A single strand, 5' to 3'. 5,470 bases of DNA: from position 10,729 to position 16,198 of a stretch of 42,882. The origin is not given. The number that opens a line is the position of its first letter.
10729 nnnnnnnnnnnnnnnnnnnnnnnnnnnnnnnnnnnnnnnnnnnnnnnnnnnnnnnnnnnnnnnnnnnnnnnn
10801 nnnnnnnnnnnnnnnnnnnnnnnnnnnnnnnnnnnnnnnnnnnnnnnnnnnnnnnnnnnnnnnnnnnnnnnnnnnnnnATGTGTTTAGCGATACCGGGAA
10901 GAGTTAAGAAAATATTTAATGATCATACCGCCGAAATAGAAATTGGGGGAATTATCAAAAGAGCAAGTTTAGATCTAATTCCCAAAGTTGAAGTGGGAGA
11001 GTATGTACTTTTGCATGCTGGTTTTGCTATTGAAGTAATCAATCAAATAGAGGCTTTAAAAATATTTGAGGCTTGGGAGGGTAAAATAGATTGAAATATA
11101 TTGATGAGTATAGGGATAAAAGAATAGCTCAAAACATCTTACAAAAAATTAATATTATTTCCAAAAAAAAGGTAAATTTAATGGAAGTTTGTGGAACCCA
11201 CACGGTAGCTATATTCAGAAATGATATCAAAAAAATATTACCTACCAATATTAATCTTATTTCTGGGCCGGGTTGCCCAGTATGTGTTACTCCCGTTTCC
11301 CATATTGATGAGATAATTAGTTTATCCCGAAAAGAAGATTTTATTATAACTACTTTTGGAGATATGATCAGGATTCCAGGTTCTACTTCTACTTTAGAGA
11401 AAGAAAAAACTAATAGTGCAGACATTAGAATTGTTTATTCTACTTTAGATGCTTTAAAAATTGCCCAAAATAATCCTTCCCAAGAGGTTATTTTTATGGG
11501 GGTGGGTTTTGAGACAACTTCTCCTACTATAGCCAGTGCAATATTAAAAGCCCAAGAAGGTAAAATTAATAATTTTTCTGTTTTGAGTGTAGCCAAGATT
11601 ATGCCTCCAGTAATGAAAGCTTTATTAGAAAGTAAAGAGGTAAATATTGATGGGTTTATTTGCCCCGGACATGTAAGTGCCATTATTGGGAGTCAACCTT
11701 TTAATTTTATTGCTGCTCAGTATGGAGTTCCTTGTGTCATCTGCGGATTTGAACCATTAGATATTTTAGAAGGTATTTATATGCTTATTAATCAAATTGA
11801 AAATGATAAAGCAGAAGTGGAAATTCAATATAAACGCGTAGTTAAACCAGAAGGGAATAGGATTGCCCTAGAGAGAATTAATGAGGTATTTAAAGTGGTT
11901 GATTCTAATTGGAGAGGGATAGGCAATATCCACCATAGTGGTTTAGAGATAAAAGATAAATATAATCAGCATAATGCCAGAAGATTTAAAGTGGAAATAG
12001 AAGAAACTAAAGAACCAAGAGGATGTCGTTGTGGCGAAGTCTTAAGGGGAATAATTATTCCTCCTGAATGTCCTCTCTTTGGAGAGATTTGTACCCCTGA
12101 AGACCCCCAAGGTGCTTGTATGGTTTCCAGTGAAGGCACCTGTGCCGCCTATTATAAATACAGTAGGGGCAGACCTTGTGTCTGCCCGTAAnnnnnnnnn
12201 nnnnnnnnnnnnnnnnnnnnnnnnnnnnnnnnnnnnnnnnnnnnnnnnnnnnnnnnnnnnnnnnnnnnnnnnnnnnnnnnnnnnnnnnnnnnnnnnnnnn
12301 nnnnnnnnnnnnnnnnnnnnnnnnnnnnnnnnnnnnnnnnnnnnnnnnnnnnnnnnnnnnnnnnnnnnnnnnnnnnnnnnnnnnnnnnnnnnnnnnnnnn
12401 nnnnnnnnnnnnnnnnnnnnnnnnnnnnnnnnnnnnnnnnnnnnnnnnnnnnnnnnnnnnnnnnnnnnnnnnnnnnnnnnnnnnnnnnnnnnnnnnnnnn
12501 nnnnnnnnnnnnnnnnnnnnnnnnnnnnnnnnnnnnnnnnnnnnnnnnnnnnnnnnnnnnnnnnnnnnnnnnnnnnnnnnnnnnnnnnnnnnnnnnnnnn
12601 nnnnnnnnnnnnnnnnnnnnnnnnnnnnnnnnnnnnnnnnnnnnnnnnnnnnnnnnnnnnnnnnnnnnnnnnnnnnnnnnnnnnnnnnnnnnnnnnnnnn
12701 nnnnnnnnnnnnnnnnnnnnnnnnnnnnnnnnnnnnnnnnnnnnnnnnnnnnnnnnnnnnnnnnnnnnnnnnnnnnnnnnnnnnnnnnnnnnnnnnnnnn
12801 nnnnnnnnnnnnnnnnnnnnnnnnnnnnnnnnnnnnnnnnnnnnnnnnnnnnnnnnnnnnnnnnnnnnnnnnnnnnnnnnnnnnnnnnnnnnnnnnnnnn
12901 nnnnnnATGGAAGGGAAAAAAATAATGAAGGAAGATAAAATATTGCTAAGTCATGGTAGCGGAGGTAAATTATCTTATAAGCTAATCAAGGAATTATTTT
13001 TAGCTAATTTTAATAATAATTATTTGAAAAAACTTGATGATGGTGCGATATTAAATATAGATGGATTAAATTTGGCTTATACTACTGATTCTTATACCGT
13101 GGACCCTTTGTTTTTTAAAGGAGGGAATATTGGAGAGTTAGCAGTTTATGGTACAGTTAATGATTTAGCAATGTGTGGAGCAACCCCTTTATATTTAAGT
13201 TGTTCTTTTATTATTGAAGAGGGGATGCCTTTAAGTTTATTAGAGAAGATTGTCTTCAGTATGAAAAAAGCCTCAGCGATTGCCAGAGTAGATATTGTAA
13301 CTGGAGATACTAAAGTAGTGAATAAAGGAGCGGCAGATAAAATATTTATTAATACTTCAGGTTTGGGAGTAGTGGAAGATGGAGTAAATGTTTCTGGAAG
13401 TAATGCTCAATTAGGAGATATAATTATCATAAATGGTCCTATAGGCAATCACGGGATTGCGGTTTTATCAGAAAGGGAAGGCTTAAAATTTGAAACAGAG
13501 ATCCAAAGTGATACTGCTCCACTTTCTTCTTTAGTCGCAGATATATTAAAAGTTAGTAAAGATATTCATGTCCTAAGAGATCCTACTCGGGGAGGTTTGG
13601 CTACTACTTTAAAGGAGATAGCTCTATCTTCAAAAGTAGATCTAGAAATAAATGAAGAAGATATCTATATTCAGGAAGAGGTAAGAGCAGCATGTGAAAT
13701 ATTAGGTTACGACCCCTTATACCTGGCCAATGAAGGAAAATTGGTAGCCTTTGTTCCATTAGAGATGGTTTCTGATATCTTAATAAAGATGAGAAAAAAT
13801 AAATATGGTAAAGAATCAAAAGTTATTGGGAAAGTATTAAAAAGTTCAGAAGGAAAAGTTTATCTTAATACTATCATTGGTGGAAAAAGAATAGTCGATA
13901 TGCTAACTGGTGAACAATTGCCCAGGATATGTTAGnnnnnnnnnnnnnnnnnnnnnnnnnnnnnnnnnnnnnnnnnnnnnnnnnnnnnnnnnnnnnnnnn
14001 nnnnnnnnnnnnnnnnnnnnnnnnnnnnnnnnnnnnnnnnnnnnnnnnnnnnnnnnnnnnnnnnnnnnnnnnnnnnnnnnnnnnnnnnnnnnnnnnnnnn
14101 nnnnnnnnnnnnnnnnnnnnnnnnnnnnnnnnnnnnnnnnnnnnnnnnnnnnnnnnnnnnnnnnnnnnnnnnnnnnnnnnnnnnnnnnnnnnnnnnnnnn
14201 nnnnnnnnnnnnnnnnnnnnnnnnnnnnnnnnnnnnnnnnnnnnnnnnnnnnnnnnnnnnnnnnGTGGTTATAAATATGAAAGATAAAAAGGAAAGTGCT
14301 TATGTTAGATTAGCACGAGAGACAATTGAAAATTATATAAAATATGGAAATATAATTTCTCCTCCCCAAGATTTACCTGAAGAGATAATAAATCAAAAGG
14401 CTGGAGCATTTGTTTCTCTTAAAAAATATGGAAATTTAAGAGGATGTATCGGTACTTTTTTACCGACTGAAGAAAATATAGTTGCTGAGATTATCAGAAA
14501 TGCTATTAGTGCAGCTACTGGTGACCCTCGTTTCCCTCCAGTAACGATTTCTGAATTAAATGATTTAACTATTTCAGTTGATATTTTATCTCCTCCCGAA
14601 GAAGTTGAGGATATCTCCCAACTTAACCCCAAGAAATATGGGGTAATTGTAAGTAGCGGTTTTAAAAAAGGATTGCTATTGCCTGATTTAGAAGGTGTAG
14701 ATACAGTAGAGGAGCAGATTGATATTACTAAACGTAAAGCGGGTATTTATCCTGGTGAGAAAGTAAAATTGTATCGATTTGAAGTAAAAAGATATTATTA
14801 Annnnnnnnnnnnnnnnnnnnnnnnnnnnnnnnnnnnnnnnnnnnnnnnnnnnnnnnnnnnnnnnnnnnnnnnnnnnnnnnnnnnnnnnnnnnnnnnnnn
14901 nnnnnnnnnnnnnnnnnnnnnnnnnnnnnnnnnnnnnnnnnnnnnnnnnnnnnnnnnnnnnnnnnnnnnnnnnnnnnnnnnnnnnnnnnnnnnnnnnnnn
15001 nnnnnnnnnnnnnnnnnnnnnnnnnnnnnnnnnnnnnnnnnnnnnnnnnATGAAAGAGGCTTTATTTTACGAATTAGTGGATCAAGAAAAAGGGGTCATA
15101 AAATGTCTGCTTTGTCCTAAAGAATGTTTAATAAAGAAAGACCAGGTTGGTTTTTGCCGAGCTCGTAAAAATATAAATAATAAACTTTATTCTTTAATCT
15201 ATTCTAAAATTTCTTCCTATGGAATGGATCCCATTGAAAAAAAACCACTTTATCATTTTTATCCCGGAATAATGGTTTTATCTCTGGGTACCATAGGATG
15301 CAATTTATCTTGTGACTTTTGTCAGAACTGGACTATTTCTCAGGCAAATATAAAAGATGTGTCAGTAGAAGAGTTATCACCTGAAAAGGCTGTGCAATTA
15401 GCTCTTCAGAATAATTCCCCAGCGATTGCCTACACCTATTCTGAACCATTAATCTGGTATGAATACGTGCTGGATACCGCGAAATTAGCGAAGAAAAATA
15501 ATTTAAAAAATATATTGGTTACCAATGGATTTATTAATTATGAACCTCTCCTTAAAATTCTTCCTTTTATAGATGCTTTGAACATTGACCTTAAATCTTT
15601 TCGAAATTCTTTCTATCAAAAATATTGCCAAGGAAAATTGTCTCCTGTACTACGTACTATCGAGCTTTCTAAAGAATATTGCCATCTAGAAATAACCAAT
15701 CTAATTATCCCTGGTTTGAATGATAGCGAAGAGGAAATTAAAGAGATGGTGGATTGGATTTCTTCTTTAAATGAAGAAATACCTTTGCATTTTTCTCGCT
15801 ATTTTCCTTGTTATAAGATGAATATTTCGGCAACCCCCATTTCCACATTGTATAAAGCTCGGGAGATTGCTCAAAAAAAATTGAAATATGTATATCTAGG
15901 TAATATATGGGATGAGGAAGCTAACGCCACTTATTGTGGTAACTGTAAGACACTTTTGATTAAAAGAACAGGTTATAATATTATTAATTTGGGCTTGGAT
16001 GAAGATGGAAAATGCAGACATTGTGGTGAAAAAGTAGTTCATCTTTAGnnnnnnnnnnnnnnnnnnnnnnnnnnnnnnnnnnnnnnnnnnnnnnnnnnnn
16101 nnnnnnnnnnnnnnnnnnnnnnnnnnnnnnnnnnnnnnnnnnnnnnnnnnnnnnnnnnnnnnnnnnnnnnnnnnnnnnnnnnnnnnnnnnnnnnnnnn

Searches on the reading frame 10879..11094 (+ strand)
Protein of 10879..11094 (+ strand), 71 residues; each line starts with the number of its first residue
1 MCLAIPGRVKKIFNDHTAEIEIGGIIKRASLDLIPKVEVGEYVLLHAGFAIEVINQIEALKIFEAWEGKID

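Call 65: search_protein_families(library=pfam, proteins=[window:10879-11094:+], max_evalue=0.001)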
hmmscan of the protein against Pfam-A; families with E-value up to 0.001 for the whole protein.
window:10879-11094:+ (71 aa): 1 family
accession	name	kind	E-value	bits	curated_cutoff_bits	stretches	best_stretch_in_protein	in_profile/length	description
PF01455.23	HupF_HypC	-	3.3e-23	82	28.5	1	1-66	1-65/65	HupF/HypC family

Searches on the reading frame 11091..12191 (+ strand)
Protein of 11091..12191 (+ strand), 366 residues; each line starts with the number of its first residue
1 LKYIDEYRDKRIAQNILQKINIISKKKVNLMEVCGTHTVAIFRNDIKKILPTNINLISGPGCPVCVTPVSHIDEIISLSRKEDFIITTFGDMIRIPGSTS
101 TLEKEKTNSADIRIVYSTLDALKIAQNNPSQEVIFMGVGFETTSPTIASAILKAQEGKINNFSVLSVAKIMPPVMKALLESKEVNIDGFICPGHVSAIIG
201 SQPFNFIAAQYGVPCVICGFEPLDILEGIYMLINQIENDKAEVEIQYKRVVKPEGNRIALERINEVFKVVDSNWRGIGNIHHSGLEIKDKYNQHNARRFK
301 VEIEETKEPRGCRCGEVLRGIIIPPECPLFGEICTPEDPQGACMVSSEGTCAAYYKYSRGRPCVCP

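Call 65: search_protein_families(library=pfam, proteins=[window:11091-12191:+], max_evalue=0.001)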
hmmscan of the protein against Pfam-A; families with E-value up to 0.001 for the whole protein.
window:11091-12191:+ (366 aa): 1 family
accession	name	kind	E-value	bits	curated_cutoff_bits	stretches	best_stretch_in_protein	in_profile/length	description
PF01924.21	HypD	-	2e-153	511.1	25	1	12-357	2-350/351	Hydrogenase formation hypA family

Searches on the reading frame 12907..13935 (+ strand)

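Call 65: search_protein_families(library=pfam, proteins=[window:12907-13935:+], max_evalue=0.001)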
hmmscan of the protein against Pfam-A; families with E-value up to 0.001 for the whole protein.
window:12907-13935:+ (342 aa): 2 families
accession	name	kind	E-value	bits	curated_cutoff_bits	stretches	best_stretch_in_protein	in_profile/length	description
PF02769.27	AIRS_C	-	1.3e-21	77.8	23.1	1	170-320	3-155/156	AIR synthase related protein, C-terminal domain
PF00586.29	AIRS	-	2.7e-21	76.5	24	1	44-156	2-112/112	AIR synthase related protein, N-terminal domain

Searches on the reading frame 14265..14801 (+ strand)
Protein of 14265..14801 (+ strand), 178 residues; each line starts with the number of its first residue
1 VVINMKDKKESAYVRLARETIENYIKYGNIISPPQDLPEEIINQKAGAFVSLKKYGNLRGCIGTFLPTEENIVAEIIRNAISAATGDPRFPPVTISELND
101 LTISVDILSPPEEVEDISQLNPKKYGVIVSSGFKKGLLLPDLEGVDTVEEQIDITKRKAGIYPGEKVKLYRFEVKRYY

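Call 65: search_protein_families(library=pfam, proteins=[window:14265-14801:+], max_evalue=0.001)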
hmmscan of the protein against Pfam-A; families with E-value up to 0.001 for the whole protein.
window:14265-14801:+ (178 aa): 1 family
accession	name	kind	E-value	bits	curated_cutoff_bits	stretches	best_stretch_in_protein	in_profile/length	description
PF01871.22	AMMECR1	-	2.7e-50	170.6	25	1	14-176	1-167/168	AMMECR1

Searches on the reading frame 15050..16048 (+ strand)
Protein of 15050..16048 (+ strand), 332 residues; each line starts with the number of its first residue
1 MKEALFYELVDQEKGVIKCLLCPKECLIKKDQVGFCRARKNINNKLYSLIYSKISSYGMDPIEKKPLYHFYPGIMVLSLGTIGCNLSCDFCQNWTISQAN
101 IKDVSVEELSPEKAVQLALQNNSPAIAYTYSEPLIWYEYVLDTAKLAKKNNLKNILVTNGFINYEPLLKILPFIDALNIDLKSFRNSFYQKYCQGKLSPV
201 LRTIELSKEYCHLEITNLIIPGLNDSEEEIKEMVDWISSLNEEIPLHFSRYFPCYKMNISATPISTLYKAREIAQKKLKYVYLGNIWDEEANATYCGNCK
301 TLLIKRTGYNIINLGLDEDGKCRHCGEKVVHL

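Call 65: search_protein_families(library=pfam, proteins=[window:15050-16048:+], max_evalue=0.001)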
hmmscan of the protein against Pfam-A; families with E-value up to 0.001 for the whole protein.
window:15050-16048:+ (332 aa): 2 families
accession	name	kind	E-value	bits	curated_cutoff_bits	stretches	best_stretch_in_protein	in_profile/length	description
PF04055.27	Radical_SAM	-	2.4e-19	70.6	29.5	1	81-236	4-165/166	Radical SAM superfamily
PF13353.11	Fer4_12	-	0.00067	20.4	22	0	78-168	9-99/137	4Fe-4S single cluster domain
